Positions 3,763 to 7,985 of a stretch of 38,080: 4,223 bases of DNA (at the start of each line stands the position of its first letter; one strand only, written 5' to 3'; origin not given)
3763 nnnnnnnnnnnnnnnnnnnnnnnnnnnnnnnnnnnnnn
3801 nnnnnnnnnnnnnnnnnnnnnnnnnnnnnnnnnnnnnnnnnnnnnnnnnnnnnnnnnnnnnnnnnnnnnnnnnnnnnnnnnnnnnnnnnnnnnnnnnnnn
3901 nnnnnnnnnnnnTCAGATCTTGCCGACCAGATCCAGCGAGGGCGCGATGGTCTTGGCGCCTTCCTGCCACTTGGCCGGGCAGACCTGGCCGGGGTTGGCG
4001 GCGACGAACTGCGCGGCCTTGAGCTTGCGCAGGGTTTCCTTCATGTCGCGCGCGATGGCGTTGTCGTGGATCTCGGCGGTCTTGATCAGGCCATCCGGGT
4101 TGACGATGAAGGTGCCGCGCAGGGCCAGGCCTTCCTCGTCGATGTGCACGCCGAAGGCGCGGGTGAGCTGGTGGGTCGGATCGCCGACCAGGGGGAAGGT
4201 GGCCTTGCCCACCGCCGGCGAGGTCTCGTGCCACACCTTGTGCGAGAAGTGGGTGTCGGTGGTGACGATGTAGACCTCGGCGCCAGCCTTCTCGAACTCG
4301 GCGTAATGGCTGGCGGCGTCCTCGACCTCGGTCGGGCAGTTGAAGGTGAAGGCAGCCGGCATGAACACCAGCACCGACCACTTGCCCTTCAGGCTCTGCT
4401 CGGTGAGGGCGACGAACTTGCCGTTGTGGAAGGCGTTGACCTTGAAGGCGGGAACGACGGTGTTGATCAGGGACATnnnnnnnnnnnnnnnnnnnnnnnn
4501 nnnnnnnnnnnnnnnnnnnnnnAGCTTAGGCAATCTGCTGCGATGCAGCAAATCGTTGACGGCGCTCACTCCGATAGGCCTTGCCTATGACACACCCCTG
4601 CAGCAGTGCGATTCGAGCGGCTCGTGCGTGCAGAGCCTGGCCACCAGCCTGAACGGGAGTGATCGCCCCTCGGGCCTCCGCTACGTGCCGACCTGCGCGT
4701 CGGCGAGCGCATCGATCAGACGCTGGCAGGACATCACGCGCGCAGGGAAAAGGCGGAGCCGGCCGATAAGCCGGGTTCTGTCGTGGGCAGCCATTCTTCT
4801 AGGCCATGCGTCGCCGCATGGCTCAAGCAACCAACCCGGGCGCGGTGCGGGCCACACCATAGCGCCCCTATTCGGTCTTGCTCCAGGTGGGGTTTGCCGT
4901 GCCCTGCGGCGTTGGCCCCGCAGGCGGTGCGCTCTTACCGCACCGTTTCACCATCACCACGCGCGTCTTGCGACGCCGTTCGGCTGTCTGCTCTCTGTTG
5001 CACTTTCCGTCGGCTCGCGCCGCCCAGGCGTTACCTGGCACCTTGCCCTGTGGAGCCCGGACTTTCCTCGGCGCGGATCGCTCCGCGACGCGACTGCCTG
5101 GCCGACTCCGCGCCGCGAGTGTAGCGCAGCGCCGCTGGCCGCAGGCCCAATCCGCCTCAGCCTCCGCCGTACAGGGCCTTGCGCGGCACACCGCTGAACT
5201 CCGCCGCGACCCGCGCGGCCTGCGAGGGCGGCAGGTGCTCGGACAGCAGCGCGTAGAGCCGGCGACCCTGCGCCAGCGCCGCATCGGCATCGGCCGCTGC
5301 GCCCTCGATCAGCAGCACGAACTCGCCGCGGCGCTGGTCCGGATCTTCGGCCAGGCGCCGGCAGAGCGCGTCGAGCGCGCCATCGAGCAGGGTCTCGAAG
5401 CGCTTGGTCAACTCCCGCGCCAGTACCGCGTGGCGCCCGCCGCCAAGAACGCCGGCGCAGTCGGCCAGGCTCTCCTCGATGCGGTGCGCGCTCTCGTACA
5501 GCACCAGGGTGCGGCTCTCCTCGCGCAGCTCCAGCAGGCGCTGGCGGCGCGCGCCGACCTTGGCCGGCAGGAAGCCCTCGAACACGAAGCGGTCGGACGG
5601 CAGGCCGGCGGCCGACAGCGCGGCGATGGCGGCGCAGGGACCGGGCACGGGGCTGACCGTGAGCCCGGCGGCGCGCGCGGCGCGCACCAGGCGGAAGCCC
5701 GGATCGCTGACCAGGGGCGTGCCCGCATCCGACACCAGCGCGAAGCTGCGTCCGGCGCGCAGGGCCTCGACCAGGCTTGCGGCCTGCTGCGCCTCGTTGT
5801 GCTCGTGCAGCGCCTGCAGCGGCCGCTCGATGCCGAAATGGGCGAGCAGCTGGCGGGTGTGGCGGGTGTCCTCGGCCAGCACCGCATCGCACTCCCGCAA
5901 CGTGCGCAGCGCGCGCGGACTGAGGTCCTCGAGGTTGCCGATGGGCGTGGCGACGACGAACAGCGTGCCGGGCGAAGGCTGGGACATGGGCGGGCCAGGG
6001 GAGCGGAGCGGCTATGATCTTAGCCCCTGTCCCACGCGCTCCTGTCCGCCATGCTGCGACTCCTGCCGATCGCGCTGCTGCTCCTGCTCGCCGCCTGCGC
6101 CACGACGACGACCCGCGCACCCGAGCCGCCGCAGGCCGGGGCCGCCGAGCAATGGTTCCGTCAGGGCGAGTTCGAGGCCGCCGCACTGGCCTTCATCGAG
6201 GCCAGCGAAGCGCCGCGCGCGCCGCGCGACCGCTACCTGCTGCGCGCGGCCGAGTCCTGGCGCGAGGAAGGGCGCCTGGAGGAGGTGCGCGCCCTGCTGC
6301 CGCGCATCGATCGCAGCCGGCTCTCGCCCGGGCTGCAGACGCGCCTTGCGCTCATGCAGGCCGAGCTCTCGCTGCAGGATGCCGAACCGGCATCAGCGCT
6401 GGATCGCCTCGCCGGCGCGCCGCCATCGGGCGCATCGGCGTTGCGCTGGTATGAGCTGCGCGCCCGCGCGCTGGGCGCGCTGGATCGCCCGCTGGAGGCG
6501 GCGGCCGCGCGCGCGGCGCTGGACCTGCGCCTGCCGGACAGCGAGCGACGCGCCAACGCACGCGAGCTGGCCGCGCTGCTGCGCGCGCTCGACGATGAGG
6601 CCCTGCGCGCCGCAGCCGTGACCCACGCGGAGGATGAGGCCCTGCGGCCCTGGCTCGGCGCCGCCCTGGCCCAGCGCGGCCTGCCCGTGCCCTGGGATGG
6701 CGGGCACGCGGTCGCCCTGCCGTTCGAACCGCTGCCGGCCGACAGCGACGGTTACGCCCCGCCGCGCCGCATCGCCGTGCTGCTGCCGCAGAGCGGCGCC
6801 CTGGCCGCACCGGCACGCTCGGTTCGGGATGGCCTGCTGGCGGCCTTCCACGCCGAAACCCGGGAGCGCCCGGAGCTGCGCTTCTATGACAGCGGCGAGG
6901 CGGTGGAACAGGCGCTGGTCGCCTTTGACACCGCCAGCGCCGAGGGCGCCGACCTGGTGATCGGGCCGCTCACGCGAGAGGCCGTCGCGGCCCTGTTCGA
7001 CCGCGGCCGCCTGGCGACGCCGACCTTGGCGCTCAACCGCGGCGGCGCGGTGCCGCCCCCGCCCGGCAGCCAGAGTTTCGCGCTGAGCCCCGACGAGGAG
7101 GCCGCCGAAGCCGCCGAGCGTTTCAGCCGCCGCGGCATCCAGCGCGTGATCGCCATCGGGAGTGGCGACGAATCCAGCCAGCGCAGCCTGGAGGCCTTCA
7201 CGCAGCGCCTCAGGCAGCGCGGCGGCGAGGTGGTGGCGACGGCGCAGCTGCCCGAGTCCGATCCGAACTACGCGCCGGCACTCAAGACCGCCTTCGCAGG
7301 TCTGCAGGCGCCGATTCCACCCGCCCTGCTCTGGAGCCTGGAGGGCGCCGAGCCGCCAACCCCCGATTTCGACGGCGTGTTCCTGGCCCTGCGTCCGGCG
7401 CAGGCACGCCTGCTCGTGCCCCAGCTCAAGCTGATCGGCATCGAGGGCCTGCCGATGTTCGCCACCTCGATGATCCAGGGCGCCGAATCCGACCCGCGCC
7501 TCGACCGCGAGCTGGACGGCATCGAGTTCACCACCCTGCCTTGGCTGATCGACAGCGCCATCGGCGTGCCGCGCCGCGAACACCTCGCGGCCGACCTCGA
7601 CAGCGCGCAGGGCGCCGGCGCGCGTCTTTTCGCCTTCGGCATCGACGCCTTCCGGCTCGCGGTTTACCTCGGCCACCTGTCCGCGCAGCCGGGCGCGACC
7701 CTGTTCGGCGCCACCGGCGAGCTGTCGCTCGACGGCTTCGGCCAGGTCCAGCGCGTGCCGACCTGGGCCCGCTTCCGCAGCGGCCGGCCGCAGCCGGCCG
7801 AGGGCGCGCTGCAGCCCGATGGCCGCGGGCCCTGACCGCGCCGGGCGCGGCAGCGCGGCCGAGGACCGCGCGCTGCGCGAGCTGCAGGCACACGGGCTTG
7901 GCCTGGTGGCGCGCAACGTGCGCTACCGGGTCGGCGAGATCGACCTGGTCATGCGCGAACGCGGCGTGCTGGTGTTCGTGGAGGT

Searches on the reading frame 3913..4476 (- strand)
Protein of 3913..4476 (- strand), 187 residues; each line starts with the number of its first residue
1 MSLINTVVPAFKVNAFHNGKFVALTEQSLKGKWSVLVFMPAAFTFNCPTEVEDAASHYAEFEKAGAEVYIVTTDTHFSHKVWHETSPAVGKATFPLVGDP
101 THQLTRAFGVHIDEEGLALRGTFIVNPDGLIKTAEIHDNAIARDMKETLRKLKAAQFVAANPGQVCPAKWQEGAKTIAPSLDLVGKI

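Call 10: search_protein_families(library=pfam, proteins=[window:3913-4476:-], max_evalue=0.001)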
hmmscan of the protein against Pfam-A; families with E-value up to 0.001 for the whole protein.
window:3913-4476:- (187 aa): 3 families
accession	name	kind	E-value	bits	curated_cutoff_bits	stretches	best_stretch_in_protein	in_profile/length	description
PF00578.27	AhpC-TSA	-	4.4e-32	111.1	26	1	5-132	2-122/124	AhpC/TSA family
PF08534.16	Redoxin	-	3.3e-14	53.4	26.6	1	8-140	6-137/148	Redoxin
PF10417.14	1-cysPrx_C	-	4e-07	30.3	21.1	1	154-182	1-32/41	C-terminal domain of 1-Cys peroxiredoxin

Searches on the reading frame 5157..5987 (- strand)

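Call 10: search_protein_families(library=pfam, proteins=[window:5157-5987:-], max_evalue=0.001)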
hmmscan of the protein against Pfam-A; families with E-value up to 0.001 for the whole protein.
window:5157-5987:- (276 aa): 2 families
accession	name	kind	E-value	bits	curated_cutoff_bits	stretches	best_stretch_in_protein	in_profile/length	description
PF00590.25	TP_methylase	-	6.8e-34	118.1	27.8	1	8-208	1-211/212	Tetrapyrrole (Corrin/Porphyrin) Methylases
PF23016.2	RsmI_C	-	4.2e-11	42.9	27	1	236-273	2-39/46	RsmI C-terminal HTH domain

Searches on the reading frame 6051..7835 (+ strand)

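Call 10: search_protein_families(library=pfam, proteins=[window:6051-7835:+], max_evalue=0.001)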
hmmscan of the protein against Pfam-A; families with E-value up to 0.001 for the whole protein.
window:6051-7835:+ (594 aa): 2 families
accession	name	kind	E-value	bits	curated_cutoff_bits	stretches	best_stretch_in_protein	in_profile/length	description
PF04348.19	LppC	-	6.2e-62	210.4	28.8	2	237-578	217-563/563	LppC putative lipoprotein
PF13458.12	Peripla_BP_6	-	3.6e-13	50.3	31.7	1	240-414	3-186/343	Periplasmic binding protein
